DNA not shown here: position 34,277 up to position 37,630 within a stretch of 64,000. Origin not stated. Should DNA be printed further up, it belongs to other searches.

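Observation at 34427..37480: Natural fusion of squalene monooxygenase (N-terminal) and squalene synthase (C-terminal) in one 1017-aa polypeptide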

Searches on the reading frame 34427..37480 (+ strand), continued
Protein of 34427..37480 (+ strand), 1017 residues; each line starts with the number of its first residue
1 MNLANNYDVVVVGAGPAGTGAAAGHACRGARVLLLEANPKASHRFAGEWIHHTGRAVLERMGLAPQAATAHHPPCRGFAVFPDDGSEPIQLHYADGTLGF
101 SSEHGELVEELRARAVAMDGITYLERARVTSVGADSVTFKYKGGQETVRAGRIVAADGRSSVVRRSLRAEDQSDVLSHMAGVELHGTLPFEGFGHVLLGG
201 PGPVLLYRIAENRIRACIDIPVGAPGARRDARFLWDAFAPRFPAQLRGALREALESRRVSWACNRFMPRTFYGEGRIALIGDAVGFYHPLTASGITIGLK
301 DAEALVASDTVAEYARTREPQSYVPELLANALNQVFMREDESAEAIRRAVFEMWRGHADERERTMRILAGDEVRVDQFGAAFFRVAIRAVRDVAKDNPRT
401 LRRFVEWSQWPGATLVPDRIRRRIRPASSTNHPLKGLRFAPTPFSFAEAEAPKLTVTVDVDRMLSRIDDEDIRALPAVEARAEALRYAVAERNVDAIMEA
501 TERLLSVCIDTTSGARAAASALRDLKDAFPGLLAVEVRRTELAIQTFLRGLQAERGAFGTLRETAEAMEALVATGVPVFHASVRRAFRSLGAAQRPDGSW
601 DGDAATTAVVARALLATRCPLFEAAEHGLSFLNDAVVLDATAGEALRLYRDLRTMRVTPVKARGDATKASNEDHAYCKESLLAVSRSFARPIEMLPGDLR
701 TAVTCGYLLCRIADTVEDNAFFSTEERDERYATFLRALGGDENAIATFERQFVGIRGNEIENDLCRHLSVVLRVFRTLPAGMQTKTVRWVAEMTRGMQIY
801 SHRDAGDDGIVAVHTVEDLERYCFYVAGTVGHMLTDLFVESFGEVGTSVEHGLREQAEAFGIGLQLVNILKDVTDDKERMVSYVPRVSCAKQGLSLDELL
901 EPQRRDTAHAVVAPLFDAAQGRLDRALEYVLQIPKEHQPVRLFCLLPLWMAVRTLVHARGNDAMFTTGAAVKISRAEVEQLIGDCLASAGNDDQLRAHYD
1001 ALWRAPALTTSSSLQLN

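Call 22: search_protein_families(library=pfam, proteins=[P0092, P0033, P0045, P0020, P0076, P0038, P0031, P0069], max_evalue=0.01)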
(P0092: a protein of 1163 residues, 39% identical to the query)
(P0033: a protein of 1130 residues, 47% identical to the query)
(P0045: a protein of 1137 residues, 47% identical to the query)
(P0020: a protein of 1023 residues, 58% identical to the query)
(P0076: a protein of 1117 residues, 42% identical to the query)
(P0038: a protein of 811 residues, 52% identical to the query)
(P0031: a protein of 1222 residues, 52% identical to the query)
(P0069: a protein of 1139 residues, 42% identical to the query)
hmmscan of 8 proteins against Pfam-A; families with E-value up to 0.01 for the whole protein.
P0092 (1163 aa): 16 families
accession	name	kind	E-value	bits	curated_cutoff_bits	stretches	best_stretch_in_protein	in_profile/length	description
PF00494.24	SQS_PSY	-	1.5e-43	149.8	26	1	829-1123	3-262/263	Squalene/phytoene synthase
PF01494.25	FAD_binding_3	-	5.6e-25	88.7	22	1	8-308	2-315/349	FAD binding domain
PF08491.16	SE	-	5.4e-19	68.7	20.1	1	154-390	5-259/276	Squalene epoxidase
PF13243.12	SQHop_cyclase_C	-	8.9e-08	32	26.1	1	645-719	155-229/319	Squalene-hopene cyclase C-terminal domain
PF00890.30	FAD_binding_2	-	9.2e-08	32.1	20.4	1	9-41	1-33/414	FAD binding domain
PF03486.20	HI0933_like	-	5.9e-07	29.6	50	1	9-46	2-39/244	HI0933-like protein Rossmann domain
PF00432.27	Prenyltrans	-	5.6e-06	26.4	26.5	1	591-716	105-216/304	Prenyltransferase alpha-alpha toroid domain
PF13450.12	NAD_binding_8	-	3.9e-05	24.3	21.9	1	12-42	1-31/68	NAD(P)-binding Rossmann-like domain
PF12831.13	FAD_oxidored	-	6.5e-05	22.8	27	1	9-40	1-32/416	FAD dependent oxidoreductase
PF07992.20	Pyr_redox_2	-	8.5e-05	22.5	26.1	1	9-43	2-178/291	Pyridine nucleotide-disulphide oxidoreductase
PF01266.30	DAO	-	0.00033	20.7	27.9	1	9-113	1-105/353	FAD dependent oxidoreductase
PF00070.33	Pyr_redox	-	0.001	20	22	1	10-46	2-38/82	Pyridine nucleotide-disulphide oxidoreductase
PF01134.28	GIDA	-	0.0012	18.4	22.1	1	9-42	1-34/391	Glucose inhibited division protein A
PF13249.12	SQHop_cyclase_N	-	0.0039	16.9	26.2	1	650-709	46-106/291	Squalene-hopene cyclase N-terminal domain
PF13738.12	Pyr_redox_3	-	0.0059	16.3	30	1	12-39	2-30/305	Pyridine nucleotide-disulphide oxidoreductase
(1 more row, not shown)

P0033 (1130 aa): 17 families
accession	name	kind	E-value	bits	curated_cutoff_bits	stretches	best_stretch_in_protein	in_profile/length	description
PF00494.24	SQS_PSY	-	8.3e-47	160.5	26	1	800-1092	3-261/263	Squalene/phytoene synthase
PF08491.16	SE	-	4.5e-23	82.1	20.1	1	152-396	6-267/276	Squalene epoxidase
PF01494.25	FAD_binding_3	-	1.2e-16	61.4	22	1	6-302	2-313/349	FAD binding domain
PF12831.13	FAD_oxidored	-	3.1e-08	33.8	27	1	7-164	1-153/416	FAD dependent oxidoreductase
PF01266.30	DAO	-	1.7e-06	28.3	27.9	1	7-53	1-50/353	FAD dependent oxidoreductase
PF13243.12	SQHop_cyclase_C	-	2.7e-06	27.1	26.1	1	605-705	135-231/319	Squalene-hopene cyclase C-terminal domain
PF03486.20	HI0933_like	-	4.4e-06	26.8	50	1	7-44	2-39/244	HI0933-like protein Rossmann domain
PF13249.12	SQHop_cyclase_N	-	5.7e-06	26.2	26.2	1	633-691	45-104/291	Squalene-hopene cyclase N-terminal domain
PF07992.20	Pyr_redox_2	-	6e-05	23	26.1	1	7-42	144-179/291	Pyridine nucleotide-disulphide oxidoreductase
PF13450.12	NAD_binding_8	-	6.4e-05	23.6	21.9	1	10-40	1-31/68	NAD(P)-binding Rossmann-like domain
PF01134.28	GIDA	-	0.00026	20.6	22.1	1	7-38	1-32/391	Glucose inhibited division protein A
PF00890.30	FAD_binding_2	-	0.00027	20.7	20.4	1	7-39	1-33/414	FAD binding domain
PF00432.27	Prenyltrans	-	0.0058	16.5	26.5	0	557-651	133-215/304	Prenyltransferase alpha-alpha toroid domain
PF13738.12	Pyr_redox_3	-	0.0071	16.1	30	0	9-40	1-32/305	Pyridine nucleotide-disulphide oxidoreductase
PF01262.27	AlaDh_PNT_C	-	0.0079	16.1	23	0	7-43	30-66/214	Alanine dehydrogenase/PNT, C-terminal domain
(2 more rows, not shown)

P0045 (1137 aa): 14 families
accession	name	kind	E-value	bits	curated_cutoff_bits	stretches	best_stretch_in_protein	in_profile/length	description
PF00494.24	SQS_PSY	-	1.5e-44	153.1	26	1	806-1100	2-262/263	Squalene/phytoene synthase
PF08491.16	SE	-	4.3e-21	75.6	20.1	1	152-394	6-264/276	Squalene epoxidase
PF01494.25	FAD_binding_3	-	1.3e-20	74.3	22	1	6-311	2-321/349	FAD binding domain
PF12831.13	FAD_oxidored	-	3.8e-09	36.8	27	1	7-163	1-152/416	FAD dependent oxidoreductase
PF13243.12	SQHop_cyclase_C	-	3e-07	30.2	26.1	1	605-708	131-230/319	Squalene-hopene cyclase C-terminal domain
PF13249.12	SQHop_cyclase_N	-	4.9e-07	29.6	26.2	1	637-696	45-105/291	Squalene-hopene cyclase N-terminal domain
PF03486.20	HI0933_like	-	7.7e-07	29.2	50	1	7-44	2-39/244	HI0933-like protein Rossmann domain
PF07992.20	Pyr_redox_2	-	2.5e-06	27.6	26.1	1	6-156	1-108/291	Pyridine nucleotide-disulphide oxidoreductase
PF13450.12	NAD_binding_8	-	5.3e-06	27.1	21.9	1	10-41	1-32/68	NAD(P)-binding Rossmann-like domain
PF01266.30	DAO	-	7.9e-06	26.1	27.9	1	7-52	1-49/353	FAD dependent oxidoreductase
PF01134.28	GIDA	-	1.1e-05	25.1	22.1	1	7-37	1-31/391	Glucose inhibited division protein A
PF00890.30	FAD_binding_2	-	1.7e-05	24.7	20.4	1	7-39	1-33/414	FAD binding domain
PF01262.27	AlaDh_PNT_C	-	0.0028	17.6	23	1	7-44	30-67/214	Alanine dehydrogenase/PNT, C-terminal domain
PF07678.20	TED_complement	-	0.0035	16.9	22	1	574-681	58-163/312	A-macroglobulin TED domain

P0020 (1023 aa): 14 families
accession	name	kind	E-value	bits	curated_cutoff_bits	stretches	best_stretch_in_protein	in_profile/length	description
PF00494.24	SQS_PSY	-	3.3e-45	155.3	26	1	684-978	3-261/263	Squalene/phytoene synthase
PF08491.16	SE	-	4.9e-31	108.3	20.1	1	156-396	5-261/276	Squalene epoxidase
PF01494.25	FAD_binding_3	-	1.6e-21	77.4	22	1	9-309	2-314/349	FAD binding domain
PF12831.13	FAD_oxidored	-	5.5e-07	29.7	27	1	10-41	1-32/416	FAD dependent oxidoreductase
PF13450.12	NAD_binding_8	-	2.5e-06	28.1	21.9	1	13-60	1-52/68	NAD(P)-binding Rossmann-like domain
PF03486.20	HI0933_like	-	5.5e-06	26.4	50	1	10-47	2-39/244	HI0933-like protein Rossmann domain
PF07992.20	Pyr_redox_2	-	1.1e-05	25.5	26.1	1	10-64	144-197/291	Pyridine nucleotide-disulphide oxidoreductase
PF01134.28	GIDA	-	2.7e-05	23.9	22.1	1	10-40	1-31/391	Glucose inhibited division protein A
PF00890.30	FAD_binding_2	-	5.2e-05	23.1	20.4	1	10-48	1-41/414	FAD binding domain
PF01266.30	DAO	-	6.3e-05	23.1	27.9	1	10-56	1-50/353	FAD dependent oxidoreductase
PF04820.20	Trp_halogenase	-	0.00011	21.7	21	0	10-40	1-35/458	Tryptophan halogenase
PF05834.18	Lycopene_cycl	-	0.00092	18.8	23.4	1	10-44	1-37/380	Lycopene cyclase protein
PF01946.23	Thi4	-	0.0044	16.7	26.2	0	8-39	17-49/235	Thi4 family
PF01262.27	AlaDh_PNT_C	-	0.0088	15.9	23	0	8-47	28-67/214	Alanine dehydrogenase/PNT, C-terminal domain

P0076 (1117 aa): 12 families
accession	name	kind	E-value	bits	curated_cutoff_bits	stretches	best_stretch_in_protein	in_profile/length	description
PF00494.24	SQS_PSY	-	5.1e-41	141.6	26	1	783-1076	2-261/263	Squalene/phytoene synthase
PF01494.25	FAD_binding_3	-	3.2e-23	82.9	22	1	6-306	2-314/349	FAD binding domain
PF08491.16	SE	-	3.7e-19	69.3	20.1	1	153-393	6-263/276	Squalene epoxidase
PF01266.30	DAO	-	2.8e-09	37.4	27.9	1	7-53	1-50/353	FAD dependent oxidoreductase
PF07992.20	Pyr_redox_2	-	9.3e-07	29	26.1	1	7-43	144-180/291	Pyridine nucleotide-disulphide oxidoreductase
PF12831.13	FAD_oxidored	-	1.2e-05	25.2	27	1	7-38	1-32/416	FAD dependent oxidoreductase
PF13450.12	NAD_binding_8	-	1.3e-05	25.8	21.9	1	10-40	1-31/68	NAD(P)-binding Rossmann-like domain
PF00890.30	FAD_binding_2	-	2.7e-05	24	20.4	1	7-39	1-33/414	FAD binding domain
PF03486.20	HI0933_like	-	4.2e-05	23.5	50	1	7-44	2-39/244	HI0933-like protein Rossmann domain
PF13243.12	SQHop_cyclase_C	-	0.00047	19.7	26.1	0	633-692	207-281/319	Squalene-hopene cyclase C-terminal domain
PF00070.33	Pyr_redox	-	0.00058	20.8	22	0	8-41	2-35/82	Pyridine nucleotide-disulphide oxidoreductase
PF01134.28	GIDA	-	0.0019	17.7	22.1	1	7-34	1-28/391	Glucose inhibited division protein A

P0038 (811 aa): 13 families
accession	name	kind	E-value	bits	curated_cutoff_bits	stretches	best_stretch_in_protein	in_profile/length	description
PF00494.24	SQS_PSY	-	1.4e-44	153.2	26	1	470-759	3-259/263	Squalene/phytoene synthase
PF08491.16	SE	-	2.1e-24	86.5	20.1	1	156-389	6-260/276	Squalene epoxidase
PF01494.25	FAD_binding_3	-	4.4e-15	56.2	22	1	9-293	3-304/349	FAD binding domain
PF01266.30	DAO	-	2.7e-07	30.9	27.9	1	9-54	1-49/353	FAD dependent oxidoreductase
PF12831.13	FAD_oxidored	-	6.3e-06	26.2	27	1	9-40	1-32/416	FAD dependent oxidoreductase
PF13450.12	NAD_binding_8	-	1.7e-05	25.5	21.9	1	12-45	1-34/68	NAD(P)-binding Rossmann-like domain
PF07992.20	Pyr_redox_2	-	0.00011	22.2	26.1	1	6-51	141-185/291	Pyridine nucleotide-disulphide oxidoreductase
PF02737.24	3HCDH_N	-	0.00033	21.1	22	1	10-46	2-38/180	3-hydroxyacyl-CoA dehydrogenase, NAD binding domain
PF03486.20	HI0933_like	-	0.00037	20.4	50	1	8-46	1-39/244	HI0933-like protein Rossmann domain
PF01134.28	GIDA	-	0.00076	19.1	22.1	1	9-42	1-34/391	Glucose inhibited division protein A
PF00890.30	FAD_binding_2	-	0.00086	19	20.4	1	9-48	1-42/414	FAD binding domain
PF00070.33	Pyr_redox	-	0.0054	17.6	22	0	10-43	2-35/82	Pyridine nucleotide-disulphide oxidoreductase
PF01946.23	Thi4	-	0.0062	16.2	26.2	0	7-39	17-50/235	Thi4 family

P0031 (1222 aa): 13 families
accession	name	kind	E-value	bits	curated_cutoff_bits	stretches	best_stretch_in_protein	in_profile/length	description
PF00494.24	SQS_PSY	-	6.4e-42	144.5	26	1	879-1173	2-261/263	Squalene/phytoene synthase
PF08491.16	SE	-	4.9e-26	91.9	20.1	1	153-398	2-263/276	Squalene epoxidase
PF01494.25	FAD_binding_3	-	4.6e-21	75.9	22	1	8-310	2-315/349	FAD binding domain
PF01266.30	DAO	-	2.9e-09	37.4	27.9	1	9-71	1-67/353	FAD dependent oxidoreductase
PF13243.12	SQHop_cyclase_C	-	2.2e-08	33.9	26.1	1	689-801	153-276/319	Squalene-hopene cyclase C-terminal domain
PF12831.13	FAD_oxidored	-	5.7e-06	26.3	27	1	9-40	1-32/416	FAD dependent oxidoreductase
PF13249.12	SQHop_cyclase_N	-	2.2e-05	24.2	26.2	1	694-752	44-103/291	Squalene-hopene cyclase N-terminal domain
PF03486.20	HI0933_like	-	2.6e-05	24.3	50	1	9-46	2-39/244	HI0933-like protein Rossmann domain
PF00890.30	FAD_binding_2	-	7e-05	22.6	20.4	1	9-44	1-38/414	FAD binding domain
PF07992.20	Pyr_redox_2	-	9.8e-05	22.4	26.1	1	8-39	1-32/291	Pyridine nucleotide-disulphide oxidoreductase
PF13450.12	NAD_binding_8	-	0.00017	22.3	21.9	1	12-41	1-30/68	NAD(P)-binding Rossmann-like domain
PF01134.28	GIDA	-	0.00043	19.9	22.1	1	9-39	1-31/391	Glucose inhibited division protein A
PF02737.24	3HCDH_N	-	0.0035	17.7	22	1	10-46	2-38/180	3-hydroxyacyl-CoA dehydrogenase, NAD binding domain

P0069 (1139 aa): 15 families
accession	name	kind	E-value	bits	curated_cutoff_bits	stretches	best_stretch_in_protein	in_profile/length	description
PF00494.24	SQS_PSY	-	2.8e-42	145.7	26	1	807-1099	3-261/263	Squalene/phytoene synthase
PF08491.16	SE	-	1.1e-20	74.3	20.1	1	153-395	6-264/276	Squalene epoxidase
PF01494.25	FAD_binding_3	-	3.6e-18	66.3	22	1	7-304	2-313/349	FAD binding domain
PF12831.13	FAD_oxidored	-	1.5e-06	28.2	27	1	8-39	1-32/416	FAD dependent oxidoreductase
PF01266.30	DAO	-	2.1e-06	27.9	27.9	1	8-54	1-50/353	FAD dependent oxidoreductase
PF03486.20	HI0933_like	-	1.7e-05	24.8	50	1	8-45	2-39/244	HI0933-like protein Rossmann domain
PF13243.12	SQHop_cyclase_C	-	1.9e-05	24.3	26.1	1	634-708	157-231/319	Squalene-hopene cyclase C-terminal domain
PF13450.12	NAD_binding_8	-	2.5e-05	24.9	21.9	1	11-41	1-31/68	NAD(P)-binding Rossmann-like domain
PF07992.20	Pyr_redox_2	-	0.00012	22.1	26.1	1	8-45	144-181/291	Pyridine nucleotide-disulphide oxidoreductase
PF13249.12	SQHop_cyclase_N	-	0.00012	21.8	26.2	1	638-694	47-104/291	Squalene-hopene cyclase N-terminal domain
PF01262.27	AlaDh_PNT_C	-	0.00025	21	23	1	8-45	30-67/214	Alanine dehydrogenase/PNT, C-terminal domain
PF01946.23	Thi4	-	0.00031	20.5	26.2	0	5-37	16-49/235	Thi4 family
PF00890.30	FAD_binding_2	-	0.00032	20.4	20.4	1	8-40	1-33/414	FAD binding domain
PF01134.28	GIDA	-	0.00053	19.6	22.1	1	8-40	1-33/391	Glucose inhibited division protein A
PF00070.33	Pyr_redox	-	0.0088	17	22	0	9-41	2-34/82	Pyridine nucleotide-disulphide oxidoreductase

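Call 31: find_related_loci(query=A1, collection=genome_contigs, flank=10000)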
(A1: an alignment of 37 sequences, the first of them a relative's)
Query A1 (1017 aa) in genome_contigs; peptide patterns used: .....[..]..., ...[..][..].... (x = any residue, [..] = any of these).
600 stretches matched a pattern (row limit reached: there are more); 598 encode a relative of the query (tblastn E <= 1e-3); the best 80 are kept; 80 distinct loci.
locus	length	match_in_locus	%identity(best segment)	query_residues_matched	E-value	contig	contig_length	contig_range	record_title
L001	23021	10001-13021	62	2-1006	0e+0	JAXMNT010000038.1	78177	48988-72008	MAG: Deltaproteobacteria bacterium isolate EC_MBin.16 ECX_390CoAssmbCtg, whole genome shotgun sequence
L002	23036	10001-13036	57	4-1014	0e+0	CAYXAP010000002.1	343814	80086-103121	MAG TPA_asm: uncultured Sandaracinus sp. isolate SRP321284_co1_170 genome assembly, contig: NODE_10_length_343814_cov_16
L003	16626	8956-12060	47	1-1003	0e+0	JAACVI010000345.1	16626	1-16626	MAG: Myxococcales bacterium isolate CG_2015-01_69_45 CG_2015-01_curated_scaffold_4100, whole genome shotgun sequence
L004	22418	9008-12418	43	1-1015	0e+0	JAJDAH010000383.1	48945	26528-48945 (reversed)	MAG: Polyangiaceae bacterium isolate OFTM3 OFTM3_382, whole genome shotgun sequence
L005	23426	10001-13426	54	2-1008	6e-111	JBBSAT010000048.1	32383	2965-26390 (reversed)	MAG: Polyangiales bacterium isolate La6_metabat2.038 La6_metabat2.038_K_2917397_L_32383_cov_13.0000, whole genome shotgu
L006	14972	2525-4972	45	3-1008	1e-108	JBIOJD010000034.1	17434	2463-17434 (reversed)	MAG: Polyangiales bacterium isolate GcL4-4 k141_1547371_length_17434_cov_31.3041, whole genome shotgun sequence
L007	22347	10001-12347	54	2-1003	6e-107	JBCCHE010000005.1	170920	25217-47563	MAG: Myxococcota bacterium isolate P01_B01_bin.6 k141_2178180_length_170920_cov_56.2420, whole genome shotgun sequence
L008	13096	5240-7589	54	5-1003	4e-104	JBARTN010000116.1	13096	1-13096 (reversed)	MAG: Polyangiales bacterium isolate MFD12925_ilm_asm_bin34 k127_317939, whole genome shotgun sequence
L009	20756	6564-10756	53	19-1006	3e-102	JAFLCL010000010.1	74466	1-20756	MAG: Deltaproteobacteria bacterium isolate UWPOB_DELTA5 gnl_X_FKCMEJAL_10, whole genome shotgun sequence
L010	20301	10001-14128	48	6-1003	6e-111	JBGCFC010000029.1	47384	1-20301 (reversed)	MAG: Sandaracinaceae bacterium isolate SGMAG-31 contig29, whole genome shotgun sequence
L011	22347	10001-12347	52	5-1003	7e-102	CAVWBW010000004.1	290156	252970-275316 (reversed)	MAG: uncultured delta proteobacterium isolate MFD03804.bin.1.273 genome assembly, contig: contig_29174, whole genome sho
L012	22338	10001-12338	54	3-1003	2e-101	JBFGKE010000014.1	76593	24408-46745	MAG: Polyangiales bacterium isolate Mix_sand03.2021.01.D.40 k141_1740222_length_76593_cov_15.9313, whole genome shotgun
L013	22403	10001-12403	51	7-1009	4e-101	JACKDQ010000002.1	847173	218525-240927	MAG: Deltaproteobacteria bacterium isolate HK-STAS-MYXO-11 HK-STAS-MYXO-11_2, whole genome shotgun sequence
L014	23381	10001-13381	47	28-1012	4e-109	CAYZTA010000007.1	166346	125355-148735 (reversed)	MAG TPA_asm: uncultured Sandaracinus sp. isolate binchicken_co322_224 genome assembly, contig: NODE_129_length_166346_co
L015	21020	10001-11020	51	668-1008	1e-100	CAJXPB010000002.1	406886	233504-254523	MAG TPA_asm: uncultured proteobacterium isolate SRR6201613_bin.14_MetaBAT_v2.12.1_MAG genome assembly, contig: NODE_6_le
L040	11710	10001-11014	38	673-1017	5e-57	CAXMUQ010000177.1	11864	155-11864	MAG: uncultured Acidimicrobiia bacterium isolate 10C-St8-MC-01_bin.9.orig genome assembly, contig: k141_1690489, whole g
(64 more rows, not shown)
